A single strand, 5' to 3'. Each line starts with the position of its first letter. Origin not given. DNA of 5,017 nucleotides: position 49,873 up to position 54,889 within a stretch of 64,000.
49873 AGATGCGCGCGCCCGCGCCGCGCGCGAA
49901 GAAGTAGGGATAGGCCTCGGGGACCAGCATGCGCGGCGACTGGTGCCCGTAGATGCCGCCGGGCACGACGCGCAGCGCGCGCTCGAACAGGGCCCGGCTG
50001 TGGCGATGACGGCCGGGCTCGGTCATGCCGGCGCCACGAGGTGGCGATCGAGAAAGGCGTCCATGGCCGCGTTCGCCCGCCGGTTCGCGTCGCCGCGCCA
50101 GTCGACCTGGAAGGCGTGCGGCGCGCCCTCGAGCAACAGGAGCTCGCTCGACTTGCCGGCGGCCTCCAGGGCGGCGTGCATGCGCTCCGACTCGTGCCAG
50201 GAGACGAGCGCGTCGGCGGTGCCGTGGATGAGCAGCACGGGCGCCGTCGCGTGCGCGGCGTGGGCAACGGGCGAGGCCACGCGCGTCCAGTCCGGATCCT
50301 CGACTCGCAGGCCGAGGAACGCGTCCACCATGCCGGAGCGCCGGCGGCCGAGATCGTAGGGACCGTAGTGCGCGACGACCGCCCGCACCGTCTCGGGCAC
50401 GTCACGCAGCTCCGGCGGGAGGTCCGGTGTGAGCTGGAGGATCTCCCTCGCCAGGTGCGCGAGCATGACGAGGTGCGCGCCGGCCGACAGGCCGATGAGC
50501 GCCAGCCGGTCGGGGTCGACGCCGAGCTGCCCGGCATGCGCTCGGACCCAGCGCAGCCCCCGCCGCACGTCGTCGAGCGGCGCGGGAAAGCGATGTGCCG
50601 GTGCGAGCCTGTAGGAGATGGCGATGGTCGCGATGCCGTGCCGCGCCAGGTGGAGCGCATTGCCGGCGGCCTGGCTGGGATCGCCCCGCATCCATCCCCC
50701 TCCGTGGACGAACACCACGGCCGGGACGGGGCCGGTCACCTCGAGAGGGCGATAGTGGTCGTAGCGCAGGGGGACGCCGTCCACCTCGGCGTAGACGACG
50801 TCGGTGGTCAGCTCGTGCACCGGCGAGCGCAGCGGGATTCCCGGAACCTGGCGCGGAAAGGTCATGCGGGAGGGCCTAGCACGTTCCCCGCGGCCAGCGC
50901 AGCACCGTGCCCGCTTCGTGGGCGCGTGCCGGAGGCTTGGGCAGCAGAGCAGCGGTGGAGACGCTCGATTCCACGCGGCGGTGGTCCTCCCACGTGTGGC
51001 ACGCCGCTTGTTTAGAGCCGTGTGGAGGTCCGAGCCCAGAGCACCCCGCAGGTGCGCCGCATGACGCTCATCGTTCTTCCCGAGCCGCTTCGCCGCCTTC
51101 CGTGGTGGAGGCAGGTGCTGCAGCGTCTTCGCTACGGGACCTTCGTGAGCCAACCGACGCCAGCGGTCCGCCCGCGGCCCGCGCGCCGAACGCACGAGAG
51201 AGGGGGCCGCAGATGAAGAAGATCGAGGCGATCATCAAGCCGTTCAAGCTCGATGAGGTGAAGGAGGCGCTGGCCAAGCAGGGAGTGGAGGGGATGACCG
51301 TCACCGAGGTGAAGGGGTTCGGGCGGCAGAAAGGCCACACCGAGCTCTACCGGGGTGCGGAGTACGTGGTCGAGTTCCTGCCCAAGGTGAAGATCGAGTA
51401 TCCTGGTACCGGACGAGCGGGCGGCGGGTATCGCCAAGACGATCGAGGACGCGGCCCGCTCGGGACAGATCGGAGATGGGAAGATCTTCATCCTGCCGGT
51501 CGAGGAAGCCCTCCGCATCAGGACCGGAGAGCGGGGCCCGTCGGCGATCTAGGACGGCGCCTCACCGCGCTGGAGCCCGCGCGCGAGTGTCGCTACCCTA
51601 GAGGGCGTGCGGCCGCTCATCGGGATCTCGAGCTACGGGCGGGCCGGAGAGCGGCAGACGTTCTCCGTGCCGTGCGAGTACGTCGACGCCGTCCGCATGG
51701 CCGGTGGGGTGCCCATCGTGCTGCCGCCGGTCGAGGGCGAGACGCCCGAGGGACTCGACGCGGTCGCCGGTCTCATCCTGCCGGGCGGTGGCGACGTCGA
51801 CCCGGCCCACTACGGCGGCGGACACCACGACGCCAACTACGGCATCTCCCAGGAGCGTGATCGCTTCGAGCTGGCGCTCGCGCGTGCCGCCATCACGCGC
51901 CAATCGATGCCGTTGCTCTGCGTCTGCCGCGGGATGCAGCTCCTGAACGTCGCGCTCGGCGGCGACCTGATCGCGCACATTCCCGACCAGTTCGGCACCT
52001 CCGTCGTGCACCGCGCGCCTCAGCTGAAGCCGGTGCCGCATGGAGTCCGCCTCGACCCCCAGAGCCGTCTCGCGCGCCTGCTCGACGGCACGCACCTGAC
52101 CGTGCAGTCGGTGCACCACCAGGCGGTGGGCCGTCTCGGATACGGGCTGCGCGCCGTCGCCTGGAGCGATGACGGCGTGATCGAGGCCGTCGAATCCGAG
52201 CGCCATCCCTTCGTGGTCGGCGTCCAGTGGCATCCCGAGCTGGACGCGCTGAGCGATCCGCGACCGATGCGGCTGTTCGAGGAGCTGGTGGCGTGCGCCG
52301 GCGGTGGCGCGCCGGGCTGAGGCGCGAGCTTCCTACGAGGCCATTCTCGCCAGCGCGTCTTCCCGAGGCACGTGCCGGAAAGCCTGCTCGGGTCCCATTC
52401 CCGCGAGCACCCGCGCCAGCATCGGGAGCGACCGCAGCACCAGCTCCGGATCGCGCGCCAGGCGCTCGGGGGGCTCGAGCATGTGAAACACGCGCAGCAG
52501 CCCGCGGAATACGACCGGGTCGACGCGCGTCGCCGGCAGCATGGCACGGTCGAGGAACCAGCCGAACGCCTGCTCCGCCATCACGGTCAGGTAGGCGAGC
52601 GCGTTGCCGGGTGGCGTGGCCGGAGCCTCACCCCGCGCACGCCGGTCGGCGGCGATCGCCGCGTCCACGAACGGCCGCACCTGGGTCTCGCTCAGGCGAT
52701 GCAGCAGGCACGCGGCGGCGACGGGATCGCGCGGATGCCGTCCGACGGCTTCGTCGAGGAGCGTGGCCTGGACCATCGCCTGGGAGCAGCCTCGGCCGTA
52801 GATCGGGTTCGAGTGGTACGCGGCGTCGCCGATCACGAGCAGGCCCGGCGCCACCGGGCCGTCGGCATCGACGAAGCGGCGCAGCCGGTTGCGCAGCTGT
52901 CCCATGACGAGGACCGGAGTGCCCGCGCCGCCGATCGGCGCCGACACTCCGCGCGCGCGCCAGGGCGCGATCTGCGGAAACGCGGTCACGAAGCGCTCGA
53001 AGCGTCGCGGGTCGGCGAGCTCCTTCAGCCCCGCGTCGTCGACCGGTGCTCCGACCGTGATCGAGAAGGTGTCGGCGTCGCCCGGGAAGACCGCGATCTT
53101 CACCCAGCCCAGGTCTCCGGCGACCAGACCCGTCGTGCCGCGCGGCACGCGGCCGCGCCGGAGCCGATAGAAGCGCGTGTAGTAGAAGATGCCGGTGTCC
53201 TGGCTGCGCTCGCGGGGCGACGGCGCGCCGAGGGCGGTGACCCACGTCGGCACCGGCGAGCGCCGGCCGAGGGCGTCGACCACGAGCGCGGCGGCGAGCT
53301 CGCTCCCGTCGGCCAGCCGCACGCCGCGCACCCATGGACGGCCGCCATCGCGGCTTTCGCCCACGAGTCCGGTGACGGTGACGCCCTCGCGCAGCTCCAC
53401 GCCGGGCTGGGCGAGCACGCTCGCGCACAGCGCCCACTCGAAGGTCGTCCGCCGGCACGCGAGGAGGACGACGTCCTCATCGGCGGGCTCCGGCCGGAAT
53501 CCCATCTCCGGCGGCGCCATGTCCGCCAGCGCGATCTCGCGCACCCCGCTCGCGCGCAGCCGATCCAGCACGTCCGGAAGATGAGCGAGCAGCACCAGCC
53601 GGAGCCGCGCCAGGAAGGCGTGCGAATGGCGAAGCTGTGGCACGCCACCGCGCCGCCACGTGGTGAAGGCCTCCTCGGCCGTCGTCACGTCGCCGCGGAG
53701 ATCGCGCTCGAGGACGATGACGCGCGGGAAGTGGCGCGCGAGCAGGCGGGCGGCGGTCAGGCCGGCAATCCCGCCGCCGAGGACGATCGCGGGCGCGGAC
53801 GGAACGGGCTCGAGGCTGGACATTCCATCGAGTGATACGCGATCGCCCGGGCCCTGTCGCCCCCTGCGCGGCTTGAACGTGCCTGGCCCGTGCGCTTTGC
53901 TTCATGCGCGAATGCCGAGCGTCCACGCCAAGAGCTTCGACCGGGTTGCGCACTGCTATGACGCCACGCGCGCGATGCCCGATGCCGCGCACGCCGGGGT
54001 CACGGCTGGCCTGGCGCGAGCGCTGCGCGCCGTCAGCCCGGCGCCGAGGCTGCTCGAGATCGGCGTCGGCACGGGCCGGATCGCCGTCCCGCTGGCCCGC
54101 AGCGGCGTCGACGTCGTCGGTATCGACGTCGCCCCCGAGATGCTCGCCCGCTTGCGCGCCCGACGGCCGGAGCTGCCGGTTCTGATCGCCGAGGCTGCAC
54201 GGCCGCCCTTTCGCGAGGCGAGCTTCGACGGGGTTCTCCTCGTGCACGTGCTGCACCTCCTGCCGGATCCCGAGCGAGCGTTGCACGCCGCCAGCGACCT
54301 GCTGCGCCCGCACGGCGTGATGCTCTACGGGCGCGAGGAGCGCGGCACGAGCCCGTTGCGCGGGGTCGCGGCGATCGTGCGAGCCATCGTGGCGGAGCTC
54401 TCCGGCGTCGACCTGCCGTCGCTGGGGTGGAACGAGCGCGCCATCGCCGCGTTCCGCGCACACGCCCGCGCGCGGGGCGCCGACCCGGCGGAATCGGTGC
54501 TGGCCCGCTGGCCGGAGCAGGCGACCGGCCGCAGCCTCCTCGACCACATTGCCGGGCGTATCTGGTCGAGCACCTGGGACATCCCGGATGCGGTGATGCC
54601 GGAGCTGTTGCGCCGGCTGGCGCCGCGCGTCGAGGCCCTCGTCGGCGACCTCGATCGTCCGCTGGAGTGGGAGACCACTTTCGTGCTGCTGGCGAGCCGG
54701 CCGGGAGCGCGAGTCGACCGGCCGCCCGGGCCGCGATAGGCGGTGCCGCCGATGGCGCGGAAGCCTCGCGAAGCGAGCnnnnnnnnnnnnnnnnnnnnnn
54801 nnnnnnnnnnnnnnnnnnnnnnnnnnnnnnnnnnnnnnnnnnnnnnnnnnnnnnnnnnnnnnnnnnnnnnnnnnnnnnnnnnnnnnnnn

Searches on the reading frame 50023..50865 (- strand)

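Call 71: search_protein_families(library=pfam, proteins=[window:50023-50865:-], max_evalue=0.00001)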
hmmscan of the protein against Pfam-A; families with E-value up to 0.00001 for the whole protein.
window:50023-50865:- (280 aa): 7 families
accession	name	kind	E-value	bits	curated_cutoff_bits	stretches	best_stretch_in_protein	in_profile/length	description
PF20434.5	BD-FAE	-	1.2e-41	143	26.8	1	36-233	2-215/215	BD-FAE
PF07859.19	Abhydrolase_3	-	3.2e-29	102.6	25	1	50-253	1-209/210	alpha/beta hydrolase fold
PF00326.27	Peptidase_S9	-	8.1e-13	48.8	22.6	1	158-276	87-210/213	Prolyl oligopeptidase family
PF00135.34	COesterase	-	7.4e-12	45.4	27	1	42-138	98-202/515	Carboxylesterase family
PF01738.24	DLH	-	2.4e-09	37.5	21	1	158-266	119-203/217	Dienelactone hydrolase family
PF02129.25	Peptidase_S15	-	1.9e-06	28.2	23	0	190-244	206-255/262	X-Pro dipeptidyl-peptidase (S15 family)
PF12146.15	Hydrolase_4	-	2.3e-06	27.5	27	0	200-252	184-234/239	Serine aminopeptidase, S33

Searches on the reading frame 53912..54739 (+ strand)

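Call 72: search_protein_families(library=pfam, proteins=[window:53912-54739:+], max_evalue=0.00001)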
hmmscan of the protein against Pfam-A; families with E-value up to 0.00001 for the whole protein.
window:53912-54739:+ (275 aa): 5 families
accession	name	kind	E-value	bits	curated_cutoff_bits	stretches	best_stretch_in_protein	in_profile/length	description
PF08241.18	Methyltransf_11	-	1.6e-21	77.2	21.2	1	48-138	1-94/95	Methyltransferase domain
PF13649.12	Methyltransf_25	-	6.2e-19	68.9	27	1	48-135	2-97/97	Methyltransferase domain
PF08242.18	Methyltransf_12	-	1.9e-15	57.8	30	1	48-136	1-97/98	Methyltransferase domain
PF13489.12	Methyltransf_23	-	3.5e-13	50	27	1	33-138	12-115/164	Methyltransferase domain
PF13847.12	Methyltransf_31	-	2.6e-08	34.1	27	1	46-139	6-109/145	Methyltransferase domain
